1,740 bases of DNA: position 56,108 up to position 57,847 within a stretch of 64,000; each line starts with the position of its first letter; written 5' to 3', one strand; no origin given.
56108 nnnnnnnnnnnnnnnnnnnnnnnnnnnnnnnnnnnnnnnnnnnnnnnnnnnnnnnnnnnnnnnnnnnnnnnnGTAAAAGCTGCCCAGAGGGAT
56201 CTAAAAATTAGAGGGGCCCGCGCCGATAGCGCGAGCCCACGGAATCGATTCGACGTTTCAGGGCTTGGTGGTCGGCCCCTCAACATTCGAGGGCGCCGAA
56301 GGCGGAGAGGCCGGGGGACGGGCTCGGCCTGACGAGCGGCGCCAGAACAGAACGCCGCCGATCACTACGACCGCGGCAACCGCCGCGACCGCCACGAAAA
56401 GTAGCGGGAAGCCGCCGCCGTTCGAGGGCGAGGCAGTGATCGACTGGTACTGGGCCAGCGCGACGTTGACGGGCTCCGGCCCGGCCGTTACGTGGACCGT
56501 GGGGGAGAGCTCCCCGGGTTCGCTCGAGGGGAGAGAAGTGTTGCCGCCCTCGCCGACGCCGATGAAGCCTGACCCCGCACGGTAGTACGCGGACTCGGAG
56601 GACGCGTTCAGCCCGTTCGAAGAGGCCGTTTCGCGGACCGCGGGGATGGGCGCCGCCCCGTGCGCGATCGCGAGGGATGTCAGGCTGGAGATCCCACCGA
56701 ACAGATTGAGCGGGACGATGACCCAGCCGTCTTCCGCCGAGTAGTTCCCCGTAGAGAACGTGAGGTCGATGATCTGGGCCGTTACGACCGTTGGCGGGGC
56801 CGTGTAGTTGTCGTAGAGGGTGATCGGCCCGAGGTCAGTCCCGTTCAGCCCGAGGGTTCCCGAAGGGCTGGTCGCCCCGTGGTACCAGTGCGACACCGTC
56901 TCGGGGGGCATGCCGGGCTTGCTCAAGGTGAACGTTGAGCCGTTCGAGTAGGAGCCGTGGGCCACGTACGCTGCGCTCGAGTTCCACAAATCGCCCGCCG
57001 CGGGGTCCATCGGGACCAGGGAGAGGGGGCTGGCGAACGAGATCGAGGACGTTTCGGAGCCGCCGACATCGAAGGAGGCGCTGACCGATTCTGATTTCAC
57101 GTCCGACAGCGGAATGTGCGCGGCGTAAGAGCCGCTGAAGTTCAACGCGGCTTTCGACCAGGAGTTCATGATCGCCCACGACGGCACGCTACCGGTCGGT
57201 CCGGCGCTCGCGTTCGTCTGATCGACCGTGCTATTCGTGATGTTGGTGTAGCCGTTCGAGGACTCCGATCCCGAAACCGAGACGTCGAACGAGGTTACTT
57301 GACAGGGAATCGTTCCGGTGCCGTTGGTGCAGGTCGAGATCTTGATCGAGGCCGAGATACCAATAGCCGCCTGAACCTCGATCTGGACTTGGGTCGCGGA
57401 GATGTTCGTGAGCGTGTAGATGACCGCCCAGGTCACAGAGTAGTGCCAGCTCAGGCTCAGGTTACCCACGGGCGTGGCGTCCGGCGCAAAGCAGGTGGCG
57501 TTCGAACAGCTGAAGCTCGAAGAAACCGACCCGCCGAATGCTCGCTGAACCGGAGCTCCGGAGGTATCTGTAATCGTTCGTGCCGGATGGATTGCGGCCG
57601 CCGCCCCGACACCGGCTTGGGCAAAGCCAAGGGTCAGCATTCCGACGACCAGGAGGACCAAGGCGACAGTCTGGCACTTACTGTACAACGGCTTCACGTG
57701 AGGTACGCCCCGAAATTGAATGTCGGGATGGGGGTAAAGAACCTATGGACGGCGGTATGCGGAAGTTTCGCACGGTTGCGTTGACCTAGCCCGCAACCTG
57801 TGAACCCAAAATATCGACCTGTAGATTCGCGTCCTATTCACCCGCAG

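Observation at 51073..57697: Co-oriented five-gene surface cluster facing the giant ORF: candidate cell-surface assembly locus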

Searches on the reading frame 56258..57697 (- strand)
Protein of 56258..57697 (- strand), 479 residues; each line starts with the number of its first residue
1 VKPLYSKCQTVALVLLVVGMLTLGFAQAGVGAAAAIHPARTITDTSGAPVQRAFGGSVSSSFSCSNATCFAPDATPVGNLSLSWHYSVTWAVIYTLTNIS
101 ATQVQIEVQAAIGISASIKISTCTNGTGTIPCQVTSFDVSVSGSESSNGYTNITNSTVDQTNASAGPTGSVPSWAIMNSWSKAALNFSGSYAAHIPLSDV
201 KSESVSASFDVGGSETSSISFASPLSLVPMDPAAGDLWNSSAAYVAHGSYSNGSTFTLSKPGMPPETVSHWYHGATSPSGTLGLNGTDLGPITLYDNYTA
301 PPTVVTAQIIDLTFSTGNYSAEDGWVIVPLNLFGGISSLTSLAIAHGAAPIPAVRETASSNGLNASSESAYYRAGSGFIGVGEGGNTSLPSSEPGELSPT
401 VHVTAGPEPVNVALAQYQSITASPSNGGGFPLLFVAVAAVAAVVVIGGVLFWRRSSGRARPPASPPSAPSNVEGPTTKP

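Call 3: search_protein_families(library=pfam, proteins=[window:56258-57697:-], max_evalue=1)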
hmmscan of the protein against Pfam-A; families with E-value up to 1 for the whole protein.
window:56258-57697:- (479 aa): 0 families

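Call 4: search_protein_families(library=ncbifam, proteins=[window:56258-57697:-], max_evalue=1)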
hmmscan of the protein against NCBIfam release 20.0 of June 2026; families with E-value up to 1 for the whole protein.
window:56258-57697:- (479 aa): 1 family
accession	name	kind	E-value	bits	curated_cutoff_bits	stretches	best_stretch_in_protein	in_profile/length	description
NF045534.1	small_EYxxD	equivalog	0.13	12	29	1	433-460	9-36/37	EYxxD motif small membrane protein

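Call 10: find_encoding_contigs(protein=window:56258-57697:-, flank=10000, max_places=6)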
Protein window:56258-57697:- (479 aa): 1 contig read that carries it; 1 place shown.
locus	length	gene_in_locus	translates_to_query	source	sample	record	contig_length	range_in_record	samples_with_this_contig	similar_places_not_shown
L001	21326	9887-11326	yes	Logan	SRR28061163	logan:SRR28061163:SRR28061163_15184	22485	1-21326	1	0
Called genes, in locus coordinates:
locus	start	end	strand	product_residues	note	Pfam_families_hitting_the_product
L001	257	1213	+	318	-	PF08240:ADH_N, PF00107:ADH_zinc_N, PF13602:ADH_zinc_N_2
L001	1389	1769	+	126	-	PF09406:DUF2004 (weak)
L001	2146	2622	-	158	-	-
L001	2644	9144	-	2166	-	-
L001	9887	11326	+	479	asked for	-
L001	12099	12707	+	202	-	-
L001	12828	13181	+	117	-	-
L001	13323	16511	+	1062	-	-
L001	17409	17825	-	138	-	PF01850:PIN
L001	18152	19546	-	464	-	PF01663:Phosphodiest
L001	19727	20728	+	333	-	PF02679:ComA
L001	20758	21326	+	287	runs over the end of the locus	PF00106:adh_short, PF01370:Epimerase (weak), PF08659:KR (weak), PF13561:adh_short_C2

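Call 47: find_homologous_proteins(query=window:56258-57697:-, max_evalue=0.001)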
Query window:56258-57697:- (479 aa): 55 proteins with E <= 0.001 among 8000 candidates.
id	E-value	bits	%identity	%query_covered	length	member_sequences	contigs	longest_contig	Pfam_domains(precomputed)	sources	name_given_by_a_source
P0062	0.0e+0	1031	100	100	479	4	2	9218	-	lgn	-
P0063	1.1e-194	666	67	94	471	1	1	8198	-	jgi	jgi:hypothetical protein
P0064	2.5e-183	628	66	95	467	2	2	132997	-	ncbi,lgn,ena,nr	ncbi:MAG TPA: hypothetical protein VML94_03330 [Thermoplasmata archaeon]|nr:hypothetical protein [Th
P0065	5.4e-173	594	64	95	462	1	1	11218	-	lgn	-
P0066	2.8e-103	364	48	79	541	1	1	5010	-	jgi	jgi:hypothetical protein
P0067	7.4e-103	363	47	78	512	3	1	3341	-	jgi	-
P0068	3.1e-102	361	46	97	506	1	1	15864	-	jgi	jgi:hypothetical protein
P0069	3.4e-101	358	49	82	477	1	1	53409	-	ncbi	-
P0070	1.3e-96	343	46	88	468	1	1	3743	-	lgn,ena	-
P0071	2.3e-94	335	43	93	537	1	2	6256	-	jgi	jgi:hypothetical protein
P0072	4.7e-94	334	45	79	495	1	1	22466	-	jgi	jgi:hypothetical protein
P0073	9.1e-93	330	47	78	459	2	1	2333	-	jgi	jgi:hypothetical protein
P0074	1.2e-92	329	44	85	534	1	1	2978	-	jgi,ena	jgi:hypothetical protein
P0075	2.9e-91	325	44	88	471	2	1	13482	-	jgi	-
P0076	6.9e-91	324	44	88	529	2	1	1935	-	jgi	-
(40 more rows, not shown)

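Call 50: find_encoding_contigs(protein=P0064, flank=10000, max_places=2)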
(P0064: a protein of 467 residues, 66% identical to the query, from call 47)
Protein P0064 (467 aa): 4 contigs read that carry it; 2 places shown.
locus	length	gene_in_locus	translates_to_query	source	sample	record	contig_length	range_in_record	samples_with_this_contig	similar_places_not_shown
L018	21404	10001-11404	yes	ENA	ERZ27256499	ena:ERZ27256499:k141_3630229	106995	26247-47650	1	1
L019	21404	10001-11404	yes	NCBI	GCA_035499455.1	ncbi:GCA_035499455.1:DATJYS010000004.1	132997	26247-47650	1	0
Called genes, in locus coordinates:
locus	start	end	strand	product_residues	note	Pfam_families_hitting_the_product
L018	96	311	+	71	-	-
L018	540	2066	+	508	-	PF06745:ATPase (weak), PF07088:GvpD_P-loop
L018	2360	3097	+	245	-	PF01163:RIO1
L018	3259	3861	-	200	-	PF07790:Pilin_N (weak)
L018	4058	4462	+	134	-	PF00903:Glyoxalase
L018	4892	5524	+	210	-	PF15956:DUF4760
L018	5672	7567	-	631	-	PF00211:Guanylate_cyc, PF00515:TPR_1 (faint), PF14559:TPR_19 (faint), PF13414:TPR_11 (faint), PF07719:TPR_2 (faint), PF13181:TPR_8 (faint), PF13431:TPR_17 (faint)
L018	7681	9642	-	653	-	PF00211:Guanylate_cyc, PF00515:TPR_1 (faint), PF13176:TPR_7 (faint), PF13181:TPR_8 (faint), PF13174:TPR_6 (faint), PF13432:TPR_16, PF14559:TPR_19 (weak), PF07719:TPR_2 (weak), +4 more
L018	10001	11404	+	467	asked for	-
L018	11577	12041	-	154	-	-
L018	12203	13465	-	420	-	PF22660:RS_preATP-grasp-like, PF02222:ATP-grasp, PF02786:CPSase_L_D2, PF07478:Dala_Dala_lig_C (weak), PF21244:PurT_C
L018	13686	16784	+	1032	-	-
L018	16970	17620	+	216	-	-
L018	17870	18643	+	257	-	-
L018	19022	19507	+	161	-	PF00702:Hydrolase, PF13419:HAD_2, PF13242:Hydrolase_like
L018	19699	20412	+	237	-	-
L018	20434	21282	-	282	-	PF13714:PEP_mutase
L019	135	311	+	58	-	-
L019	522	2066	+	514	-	PF07088:GvpD_P-loop, PF06745:ATPase (weak)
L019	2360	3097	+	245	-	PF01163:RIO1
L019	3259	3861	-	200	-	PF07790:Pilin_N (weak)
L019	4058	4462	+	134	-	PF00903:Glyoxalase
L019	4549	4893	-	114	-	-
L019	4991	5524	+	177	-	PF15956:DUF4760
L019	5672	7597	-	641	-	PF00211:Guanylate_cyc, PF00515:TPR_1 (faint), PF14559:TPR_19 (faint), PF07719:TPR_2 (faint), PF13181:TPR_8 (faint), PF13414:TPR_11 (faint), PF13431:TPR_17 (faint)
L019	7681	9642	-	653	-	PF00211:Guanylate_cyc, PF00515:TPR_1 (faint), PF13176:TPR_7 (faint), PF13181:TPR_8 (faint), PF13174:TPR_6 (faint), PF13432:TPR_16, PF14559:TPR_19 (weak), PF07719:TPR_2 (weak), +4 more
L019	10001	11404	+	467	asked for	-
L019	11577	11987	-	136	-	-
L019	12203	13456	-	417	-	PF22660:RS_preATP-grasp-like, PF02222:ATP-grasp, PF02786:CPSase_L_D2, PF07478:Dala_Dala_lig_C (weak), PF21244:PurT_C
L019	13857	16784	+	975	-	-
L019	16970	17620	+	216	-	-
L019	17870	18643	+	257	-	-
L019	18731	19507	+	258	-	PF00702:Hydrolase, PF13419:HAD_2, PF13242:Hydrolase_like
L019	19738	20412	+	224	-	-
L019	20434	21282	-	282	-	PF13714:PEP_mutase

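Call 51: find_encoding_contigs(protein=P0063, flank=10000, max_places=2)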
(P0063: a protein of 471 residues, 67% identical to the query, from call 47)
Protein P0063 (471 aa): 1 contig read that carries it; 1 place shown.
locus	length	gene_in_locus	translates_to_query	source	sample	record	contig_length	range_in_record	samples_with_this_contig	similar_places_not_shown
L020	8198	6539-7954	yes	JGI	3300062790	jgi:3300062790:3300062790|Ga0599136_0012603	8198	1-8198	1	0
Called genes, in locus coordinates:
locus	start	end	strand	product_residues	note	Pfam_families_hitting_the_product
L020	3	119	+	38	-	?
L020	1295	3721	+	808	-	PF14312:FG-GAP_2 (weak)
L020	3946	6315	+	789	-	PF14312:FG-GAP_2, PF24681:Kelch_KLHDC2_KLHL20_DRC7 (faint), PF14312:FG-GAP_2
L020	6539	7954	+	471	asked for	-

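Call 56: find_related_loci(query=A5, collection=metagenome_contigs, flank=10000)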
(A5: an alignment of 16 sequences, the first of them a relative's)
Query A5 (479 aa) in metagenome_contigs; peptide patterns used: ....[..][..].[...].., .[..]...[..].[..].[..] (x = any residue, [..] = any of these).
187 stretches matched a pattern; 33 encode a relative of the query (tblastn E <= 1e-3); 31 distinct loci.
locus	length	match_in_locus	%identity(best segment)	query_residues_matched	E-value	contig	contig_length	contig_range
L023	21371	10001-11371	66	9-467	6e-179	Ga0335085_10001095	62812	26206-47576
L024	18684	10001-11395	44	2-479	2e-97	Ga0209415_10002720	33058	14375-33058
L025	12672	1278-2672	44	2-479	2e-96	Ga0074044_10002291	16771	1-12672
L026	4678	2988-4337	46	13-468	5e-91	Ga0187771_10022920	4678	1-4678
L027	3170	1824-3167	47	10-465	1e-92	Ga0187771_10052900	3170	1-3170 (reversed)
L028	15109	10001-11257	43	1-421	2e-89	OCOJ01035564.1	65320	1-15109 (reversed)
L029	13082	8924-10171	44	1-421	6e-89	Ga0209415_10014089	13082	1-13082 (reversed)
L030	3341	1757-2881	47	42-417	7e-89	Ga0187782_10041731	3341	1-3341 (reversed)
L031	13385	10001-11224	44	46-466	5e-85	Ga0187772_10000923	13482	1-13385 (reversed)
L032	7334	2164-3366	44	13-420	4e-85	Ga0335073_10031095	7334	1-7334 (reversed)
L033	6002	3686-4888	44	13-420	4e-85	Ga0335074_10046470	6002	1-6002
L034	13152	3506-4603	45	47-431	8e-85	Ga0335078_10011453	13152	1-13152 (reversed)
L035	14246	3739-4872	43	39-420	1e-82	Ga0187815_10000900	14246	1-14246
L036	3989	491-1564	44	51-417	6e-82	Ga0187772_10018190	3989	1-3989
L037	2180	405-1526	45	46-420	7e-84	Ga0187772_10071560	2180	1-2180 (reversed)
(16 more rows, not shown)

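Call 64: search_solved_structures(query=A5, max_evalue=10)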
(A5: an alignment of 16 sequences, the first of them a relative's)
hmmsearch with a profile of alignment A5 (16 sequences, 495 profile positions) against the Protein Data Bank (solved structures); distinct sequences matched with E-value up to 10: 13.
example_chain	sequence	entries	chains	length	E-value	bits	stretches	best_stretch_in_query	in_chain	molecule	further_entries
8e9g_H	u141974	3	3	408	0.2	13.2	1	420-473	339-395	NADH-quinone oxidoreductase subunit H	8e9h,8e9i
8zuk_D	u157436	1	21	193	0.37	12.3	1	438-486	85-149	Tumor necrosis factor receptor superfamily member 13C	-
9wcx_d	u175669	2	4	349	0.43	12.1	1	433-469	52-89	cytochrome-c oxidase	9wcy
3zet_B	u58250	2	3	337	0.76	11.2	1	334-390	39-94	PROBABLE TRNA THREONYLCARBAMOYLADENOSINE BIOSYNTHESIS PROTEIN GCP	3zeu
7wsg_A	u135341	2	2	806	0.8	11.2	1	434-469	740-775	Angiotensin-converting enzyme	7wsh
4wq4_A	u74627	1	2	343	1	10.8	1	334-389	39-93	tRNA N6-adenosine threonylcarbamoyltransferase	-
4ydu_A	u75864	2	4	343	1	10.8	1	334-389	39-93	tRNA N6-adenosine threonylcarbamoyltransferase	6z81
6c14_A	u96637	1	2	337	1.6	10.2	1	429-489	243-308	Protocadherin-15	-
2jwa_A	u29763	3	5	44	2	9.8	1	430-461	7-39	Receptor tyrosine-protein kinase erbB-2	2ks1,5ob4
9ljg_B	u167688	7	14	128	2.1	9.8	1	432-476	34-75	Organic solute transporter subunit beta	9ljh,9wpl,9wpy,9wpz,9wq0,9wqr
2n2a_A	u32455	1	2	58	2.5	9.6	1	431-460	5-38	Receptor tyrosine-protein kinase erbB-2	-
9unv_B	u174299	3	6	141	2.5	9.5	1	432-476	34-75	Organic solute transporter subunit beta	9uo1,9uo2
6c13_A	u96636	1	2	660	4.1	8.8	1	430-489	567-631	Protocadherin-15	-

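Call 68: search_protein_families(library=pfam, proteins=[L001:2644-9144:-, L001:2146-2622:-], max_evalue=0.001)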
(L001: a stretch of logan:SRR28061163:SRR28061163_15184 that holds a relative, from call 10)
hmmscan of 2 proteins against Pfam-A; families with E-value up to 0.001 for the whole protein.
L001:2644-9144:- (2166 aa): 0 families

L001:2146-2622:- (158 aa): 0 families

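Call 80: find_encoding_contigs(protein=P0065, flank=10000, max_places=2)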
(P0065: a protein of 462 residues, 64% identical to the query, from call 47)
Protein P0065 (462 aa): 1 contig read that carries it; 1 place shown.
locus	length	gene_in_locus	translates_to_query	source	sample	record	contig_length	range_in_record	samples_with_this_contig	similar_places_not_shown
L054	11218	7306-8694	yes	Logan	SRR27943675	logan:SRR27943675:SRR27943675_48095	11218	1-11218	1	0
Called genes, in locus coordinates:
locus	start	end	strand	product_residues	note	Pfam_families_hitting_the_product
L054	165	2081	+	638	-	PF00211:Guanylate_cyc, PF07719:TPR_2 (faint), PF13414:TPR_11 (faint), PF13432:TPR_16 (faint), PF14559:TPR_19 (faint), PF21033:RMD1-3 (faint)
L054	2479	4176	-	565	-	PF21783:YNCE (faint), PF01436:NHL (faint)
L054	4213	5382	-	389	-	PF01436:NHL (faint)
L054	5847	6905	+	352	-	PF13384:HTH_23, PF13551:HTH_29, PF13565:HTH_32, PF13358:DDE_3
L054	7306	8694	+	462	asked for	-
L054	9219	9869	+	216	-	-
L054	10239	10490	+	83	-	-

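Call 84: search_protein_families(library=pfam, alignment_id=A5, max_evalue=1)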
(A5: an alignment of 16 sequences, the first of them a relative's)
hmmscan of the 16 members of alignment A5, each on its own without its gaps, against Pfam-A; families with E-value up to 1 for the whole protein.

A. member 1, P0062 (479 aa): 1 family
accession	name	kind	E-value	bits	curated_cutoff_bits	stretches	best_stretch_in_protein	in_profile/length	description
PF19777.4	DUF6263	-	0.33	11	26.7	0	84-129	131-172/196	Family of unknown function (DUF6263)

B. families by the number of members that match (of 16 scanned): 26 families (the first 25 are shown)
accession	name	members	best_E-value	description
PF20381.4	Rv1476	7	0.00055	Membrane protein Rv1476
PF09534.15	Trp_oprn_chp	3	0.0015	Tryptophan-associated transmembrane protein (Trp_oprn_chp)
PF20087.4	DUF6479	3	0.017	Family of unknown function (DUF6479)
PF19865.4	DUF6338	3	0.018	Family of unknown function (DUF6338)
PF19777.4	DUF6263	2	0.0032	Family of unknown function (DUF6263)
PF07332.16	Phage_holin_3_6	2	0.0093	Putative Actinobacterial Holin-X, holin superfamily III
PF14316.11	DUF4381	2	0.015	Domain of unknown function (DUF4381)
PF12273.13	RCR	2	0.016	Chitin synthesis regulation, resistance to Congo red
PF15820.10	ECSCR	2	0.12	Endothelial cell-specific chemotaxis regulator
PF23933.1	DUF7269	2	0.39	Family of unknown function (DUF7269)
PF12191.14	stn_TNFRSF12A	1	0.0096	Tumour necrosis factor receptor stn_TNFRSF12A_TNFR domain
PF19495.4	DUF6030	1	0.021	Family of unknown function (DUF6030)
PF11862.13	DUF3382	1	0.03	Domain of unknown function (DUF3382)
PF14610.12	Psg1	1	0.16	Ykl077w/Psg1 (Pma1 Stabilization in Golgi)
PF14575.11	EphA2_TM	1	0.18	Ephrin type-A receptor 2 transmembrane domain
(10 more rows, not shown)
